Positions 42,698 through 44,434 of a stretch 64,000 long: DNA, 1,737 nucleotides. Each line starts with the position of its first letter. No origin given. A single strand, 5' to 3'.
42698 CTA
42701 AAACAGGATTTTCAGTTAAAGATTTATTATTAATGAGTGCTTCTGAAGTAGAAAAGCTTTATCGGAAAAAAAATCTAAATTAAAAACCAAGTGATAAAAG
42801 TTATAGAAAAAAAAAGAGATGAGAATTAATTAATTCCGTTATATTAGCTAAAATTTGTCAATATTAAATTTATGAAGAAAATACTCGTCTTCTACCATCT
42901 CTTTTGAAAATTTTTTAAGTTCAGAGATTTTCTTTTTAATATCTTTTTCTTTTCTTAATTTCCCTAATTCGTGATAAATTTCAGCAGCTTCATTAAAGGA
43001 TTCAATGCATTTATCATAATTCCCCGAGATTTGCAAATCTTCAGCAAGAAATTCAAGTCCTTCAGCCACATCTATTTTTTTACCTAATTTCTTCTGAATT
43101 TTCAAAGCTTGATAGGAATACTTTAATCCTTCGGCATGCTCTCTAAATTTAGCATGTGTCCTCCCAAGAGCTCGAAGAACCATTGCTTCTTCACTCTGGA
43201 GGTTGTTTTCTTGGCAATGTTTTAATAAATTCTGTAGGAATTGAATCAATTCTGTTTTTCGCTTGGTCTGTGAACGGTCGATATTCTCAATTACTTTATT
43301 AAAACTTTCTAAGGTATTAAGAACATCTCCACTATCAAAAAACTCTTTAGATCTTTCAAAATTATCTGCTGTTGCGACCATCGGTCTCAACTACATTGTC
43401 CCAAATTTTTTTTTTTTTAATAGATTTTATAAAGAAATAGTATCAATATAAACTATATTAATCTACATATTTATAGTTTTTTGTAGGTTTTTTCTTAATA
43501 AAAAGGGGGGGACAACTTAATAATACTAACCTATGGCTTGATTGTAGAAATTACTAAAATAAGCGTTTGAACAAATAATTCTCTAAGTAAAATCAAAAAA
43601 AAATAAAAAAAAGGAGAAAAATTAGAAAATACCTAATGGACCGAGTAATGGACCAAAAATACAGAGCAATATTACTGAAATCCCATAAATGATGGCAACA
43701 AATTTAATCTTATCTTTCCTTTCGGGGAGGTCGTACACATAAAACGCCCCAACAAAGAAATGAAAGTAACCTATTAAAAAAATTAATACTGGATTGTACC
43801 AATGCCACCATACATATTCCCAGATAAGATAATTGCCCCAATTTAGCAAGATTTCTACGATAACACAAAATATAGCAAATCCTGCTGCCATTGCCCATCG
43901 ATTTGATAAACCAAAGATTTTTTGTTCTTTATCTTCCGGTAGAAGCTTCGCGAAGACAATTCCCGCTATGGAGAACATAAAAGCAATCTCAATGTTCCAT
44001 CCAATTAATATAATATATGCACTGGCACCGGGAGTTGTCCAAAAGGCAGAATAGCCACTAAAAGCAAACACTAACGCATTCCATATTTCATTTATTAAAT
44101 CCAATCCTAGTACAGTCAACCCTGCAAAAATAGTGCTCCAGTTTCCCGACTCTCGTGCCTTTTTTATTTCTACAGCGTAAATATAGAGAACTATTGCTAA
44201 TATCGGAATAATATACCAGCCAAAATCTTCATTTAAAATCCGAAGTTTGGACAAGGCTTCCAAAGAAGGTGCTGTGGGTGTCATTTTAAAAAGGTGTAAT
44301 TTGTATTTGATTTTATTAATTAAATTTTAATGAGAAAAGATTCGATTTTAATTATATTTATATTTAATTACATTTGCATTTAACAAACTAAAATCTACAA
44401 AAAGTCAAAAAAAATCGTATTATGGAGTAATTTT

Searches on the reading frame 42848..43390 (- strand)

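Call 35: search_protein_families(library=pfam, proteins=[window:42848-43390:-], max_evalue=0.001)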
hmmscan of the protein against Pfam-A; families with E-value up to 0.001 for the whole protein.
window:42848-43390:- (180 aa): 2 families
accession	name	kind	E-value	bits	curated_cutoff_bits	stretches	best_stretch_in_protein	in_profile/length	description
PF13424.12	TPR_12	-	7.6e-08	32.9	30.1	0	108-142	2-36/77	Tetratricopeptide repeat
PF07719.23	TPR_2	-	0.00088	19.7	27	0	109-139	1-31/34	Tetratricopeptide repeat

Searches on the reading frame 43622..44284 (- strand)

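Call 35: search_protein_families(library=pfam, proteins=[window:43622-44284:-], max_evalue=0.001)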
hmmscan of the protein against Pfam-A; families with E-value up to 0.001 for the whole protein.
window:43622-44284:- (220 aa): 0 families

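Call 37: search_protein_families(library=pfam, proteins=[window:43622-44284:-], max_evalue=1)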
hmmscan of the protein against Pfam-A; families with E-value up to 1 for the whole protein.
window:43622-44284:- (220 aa): 1 family
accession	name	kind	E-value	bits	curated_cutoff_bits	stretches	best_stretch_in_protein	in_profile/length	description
PF12911.12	OppC_N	-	0.51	10.7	23.9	1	189-216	11-38/53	N-terminal TM domain of oligopeptide transport permease C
